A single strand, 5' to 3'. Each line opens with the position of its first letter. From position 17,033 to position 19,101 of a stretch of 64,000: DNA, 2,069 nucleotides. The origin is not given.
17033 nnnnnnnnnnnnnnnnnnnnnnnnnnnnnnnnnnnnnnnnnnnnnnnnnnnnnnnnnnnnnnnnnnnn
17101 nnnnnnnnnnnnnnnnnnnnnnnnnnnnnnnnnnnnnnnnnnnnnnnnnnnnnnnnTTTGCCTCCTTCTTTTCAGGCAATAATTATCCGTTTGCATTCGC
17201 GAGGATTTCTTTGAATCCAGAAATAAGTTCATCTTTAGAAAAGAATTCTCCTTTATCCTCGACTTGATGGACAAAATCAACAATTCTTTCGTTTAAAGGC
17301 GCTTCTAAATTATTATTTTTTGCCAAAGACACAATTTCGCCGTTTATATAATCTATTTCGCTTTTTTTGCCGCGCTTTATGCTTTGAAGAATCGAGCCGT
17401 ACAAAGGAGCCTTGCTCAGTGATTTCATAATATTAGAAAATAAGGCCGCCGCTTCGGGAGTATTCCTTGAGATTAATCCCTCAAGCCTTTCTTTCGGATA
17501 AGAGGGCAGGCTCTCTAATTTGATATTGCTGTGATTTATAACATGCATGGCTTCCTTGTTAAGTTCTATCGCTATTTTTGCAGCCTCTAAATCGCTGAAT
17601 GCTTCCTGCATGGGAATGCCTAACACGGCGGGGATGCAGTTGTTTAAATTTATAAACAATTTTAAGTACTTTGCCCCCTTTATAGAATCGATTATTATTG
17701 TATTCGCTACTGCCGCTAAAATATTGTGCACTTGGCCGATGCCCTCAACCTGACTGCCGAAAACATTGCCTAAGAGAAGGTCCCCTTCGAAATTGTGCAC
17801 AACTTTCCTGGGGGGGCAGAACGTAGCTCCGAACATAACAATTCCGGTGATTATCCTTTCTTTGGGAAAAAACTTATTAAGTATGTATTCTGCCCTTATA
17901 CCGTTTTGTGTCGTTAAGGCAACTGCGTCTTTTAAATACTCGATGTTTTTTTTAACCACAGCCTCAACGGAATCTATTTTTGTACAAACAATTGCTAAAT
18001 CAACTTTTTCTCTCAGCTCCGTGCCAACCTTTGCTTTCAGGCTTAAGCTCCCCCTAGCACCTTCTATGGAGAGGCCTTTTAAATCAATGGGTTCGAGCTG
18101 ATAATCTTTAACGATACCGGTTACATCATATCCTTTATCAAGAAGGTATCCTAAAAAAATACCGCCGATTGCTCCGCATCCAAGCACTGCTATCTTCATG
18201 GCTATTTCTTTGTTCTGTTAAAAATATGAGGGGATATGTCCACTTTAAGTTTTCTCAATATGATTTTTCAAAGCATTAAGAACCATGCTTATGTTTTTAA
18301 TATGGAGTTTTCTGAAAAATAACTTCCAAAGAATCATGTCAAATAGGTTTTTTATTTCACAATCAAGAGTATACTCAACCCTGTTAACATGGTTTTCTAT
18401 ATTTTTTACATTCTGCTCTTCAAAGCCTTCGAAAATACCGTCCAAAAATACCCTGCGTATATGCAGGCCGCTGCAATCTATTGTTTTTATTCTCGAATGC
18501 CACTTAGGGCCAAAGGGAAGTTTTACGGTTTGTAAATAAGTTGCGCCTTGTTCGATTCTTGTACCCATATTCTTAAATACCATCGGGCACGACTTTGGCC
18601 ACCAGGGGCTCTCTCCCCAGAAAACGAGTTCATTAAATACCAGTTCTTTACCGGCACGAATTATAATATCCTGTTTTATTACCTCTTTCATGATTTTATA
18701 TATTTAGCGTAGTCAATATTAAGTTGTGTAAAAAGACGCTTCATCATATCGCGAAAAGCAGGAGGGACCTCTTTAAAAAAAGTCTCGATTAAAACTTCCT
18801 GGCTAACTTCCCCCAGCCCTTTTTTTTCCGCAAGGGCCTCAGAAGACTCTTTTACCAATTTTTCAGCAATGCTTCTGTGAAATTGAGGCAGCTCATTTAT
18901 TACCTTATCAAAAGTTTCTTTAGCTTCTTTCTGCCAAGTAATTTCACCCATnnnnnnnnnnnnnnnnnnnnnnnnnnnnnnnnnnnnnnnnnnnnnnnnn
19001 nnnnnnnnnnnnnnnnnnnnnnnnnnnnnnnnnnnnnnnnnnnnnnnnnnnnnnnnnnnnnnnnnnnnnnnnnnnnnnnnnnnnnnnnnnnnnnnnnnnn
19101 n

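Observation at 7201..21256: Type II PKS-like biosynthetic gene cluster in an AT-rich, non-actinobacterial-looking genome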

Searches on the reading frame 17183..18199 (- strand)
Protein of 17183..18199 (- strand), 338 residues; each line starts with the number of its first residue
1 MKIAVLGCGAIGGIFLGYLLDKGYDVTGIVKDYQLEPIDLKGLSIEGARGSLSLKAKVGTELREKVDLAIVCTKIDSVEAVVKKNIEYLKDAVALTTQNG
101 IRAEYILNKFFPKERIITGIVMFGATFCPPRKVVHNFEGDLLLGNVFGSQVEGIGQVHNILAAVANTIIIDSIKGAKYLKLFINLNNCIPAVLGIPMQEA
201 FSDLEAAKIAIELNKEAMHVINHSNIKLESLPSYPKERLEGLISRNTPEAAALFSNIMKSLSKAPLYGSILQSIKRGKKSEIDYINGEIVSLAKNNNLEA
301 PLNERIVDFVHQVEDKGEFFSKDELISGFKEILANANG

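Call 3: search_protein_families(library=pfam, proteins=[window:17183-18199:-], max_evalue=0.01)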
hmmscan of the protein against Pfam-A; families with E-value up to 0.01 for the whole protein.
window:17183-18199:- (338 aa): 3 families
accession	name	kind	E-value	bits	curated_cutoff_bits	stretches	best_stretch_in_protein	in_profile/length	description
PF02558.23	ApbA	-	1.6e-27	96.4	22.2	1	3-145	1-147/150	Ketopantoate reductase PanE/ApbA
PF08546.17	ApbA_C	-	2.1e-18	67.3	22.7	1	173-314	2-125/125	Ketopantoate reductase PanE/ApbA C terminal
PF02153.23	PDH_N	-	0.0071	16.3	26.5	0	61-127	41-109/154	Prephenate dehydrogenase, nucleotide-binding domain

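Call 8: search_protein_families(library=ncbifam, proteins=[window:17183-18199:-], max_evalue=0.001)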
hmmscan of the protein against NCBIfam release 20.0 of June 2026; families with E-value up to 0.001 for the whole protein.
window:17183-18199:- (338 aa): 15 families
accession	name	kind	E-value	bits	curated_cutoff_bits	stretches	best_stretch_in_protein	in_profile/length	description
TIGR00745.1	apbA_panE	subfamily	5.8e-44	150.6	141.35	1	2-315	1-303/305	2-dehydropantoate 2-reductase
NF006083.0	PRK08229.1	equivalog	1.5e-33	116.2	371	1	1-325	3-330/341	2-dehydropantoate 2-reductase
NF005092.1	PRK06522.2-3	equivalog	6.8e-33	114.1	500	1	1-314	1-295/296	2-dehydropantoate 2-reductase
NF005088.0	PRK06522.1-2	subfamily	9.9e-30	103.7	371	1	1-315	1-303/308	2-dehydropantoate 2-reductase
NF005091.0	PRK06522.2-2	equivalog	4e-25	88.6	252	1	1-143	2-149/302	2-dehydropantoate 2-reductase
NF005087.0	PRK06522.1-1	equivalog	1.6e-22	80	351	1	1-316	1-291/296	2-dehydropantoate 2-reductase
NF005094.0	PRK06522.2-5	equivalog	4.7e-19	68.8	382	1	1-150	1-155/307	2-dehydropantoate 2-reductase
NF005089.0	PRK06522.1-4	subfamily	9e-18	64.7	223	2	1-101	1-104/326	2-dehydropantoate 2-reductase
NF005093.0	PRK06522.2-4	equivalog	4e-15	56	308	1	1-197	4-203/304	2-dehydropantoate 2-reductase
NF004887.0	PRK06249.1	equivalog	5.3e-15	55.4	360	1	1-225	6-242/316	putative 2-dehydropantoate 2-reductase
NF009543.0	PRK12921.1-5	equivalog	2.6e-14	53.1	339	2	1-125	1-129/305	oxidoreductase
NF004311.0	PRK05708.1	equivalog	9e-10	37.9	378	1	262-312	245-295/305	putative 2-dehydropantoate 2-reductase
NF009541.0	PRK12921.1-1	equivalog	0.00016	21.1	338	0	2-135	7-138/297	oxidoreductase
NF005090.0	PRK06522.2-1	equivalog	0.00029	20.2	496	0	1-192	3-195/296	2-dehydropantoate 2-reductase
NF009830.0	PRK13304.1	equivalog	0.00065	19.2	267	0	1-94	2-90/265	aspartate dehydrogenase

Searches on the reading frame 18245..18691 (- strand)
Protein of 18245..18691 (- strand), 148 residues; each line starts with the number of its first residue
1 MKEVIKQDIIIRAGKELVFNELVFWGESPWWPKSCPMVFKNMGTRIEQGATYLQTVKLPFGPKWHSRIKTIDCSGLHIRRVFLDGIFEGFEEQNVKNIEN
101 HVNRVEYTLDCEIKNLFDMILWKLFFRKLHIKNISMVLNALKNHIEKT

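Call 3: search_protein_families(library=pfam, proteins=[window:18245-18691:-], max_evalue=0.01)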
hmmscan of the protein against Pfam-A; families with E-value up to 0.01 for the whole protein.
window:18245-18691:- (148 aa): 0 families

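Call 8: search_protein_families(library=ncbifam, proteins=[window:18245-18691:-], max_evalue=0.001)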
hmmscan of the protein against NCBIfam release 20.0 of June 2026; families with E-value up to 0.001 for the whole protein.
window:18245-18691:- (148 aa): 0 families

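Call 72: search_protein_families(library=pfam, proteins=[window:18245-18691:-], max_evalue=10)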
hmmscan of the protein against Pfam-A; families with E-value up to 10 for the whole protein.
window:18245-18691:- (148 aa): 0 families

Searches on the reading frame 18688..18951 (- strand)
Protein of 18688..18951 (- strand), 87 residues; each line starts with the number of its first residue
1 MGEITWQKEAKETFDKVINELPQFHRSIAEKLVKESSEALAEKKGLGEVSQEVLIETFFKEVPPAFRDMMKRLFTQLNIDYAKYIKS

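Call 3: search_protein_families(library=pfam, proteins=[window:18688-18951:-], max_evalue=0.01)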
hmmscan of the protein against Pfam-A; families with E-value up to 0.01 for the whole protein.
window:18688-18951:- (87 aa): 2 families
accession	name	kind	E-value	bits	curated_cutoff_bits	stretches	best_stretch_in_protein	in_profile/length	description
PF11084.13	DUF2621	-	4.9e-07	30.3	27.7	1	5-85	56-136/139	Protein of unknown function (DUF2621)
PF08369.16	PCP_red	-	2e-05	25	32.5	1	6-55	1-42/45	Proto-chlorophyllide reductase 57 kD subunit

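Call 8: search_protein_families(library=ncbifam, proteins=[window:18688-18951:-], max_evalue=0.001)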
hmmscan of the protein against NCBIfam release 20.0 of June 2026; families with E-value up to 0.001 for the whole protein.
window:18688-18951:- (87 aa): 0 families

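Call 72: search_protein_families(library=pfam, proteins=[window:18688-18951:-], max_evalue=10)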
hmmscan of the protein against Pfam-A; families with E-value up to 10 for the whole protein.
window:18688-18951:- (87 aa): 2 families
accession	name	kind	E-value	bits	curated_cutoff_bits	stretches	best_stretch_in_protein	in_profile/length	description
PF11084.13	DUF2621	-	4.9e-07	30.3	27.7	1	5-85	56-136/139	Protein of unknown function (DUF2621)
PF08369.16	PCP_red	-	2e-05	25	32.5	1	6-55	1-42/45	Proto-chlorophyllide reductase 57 kD subunit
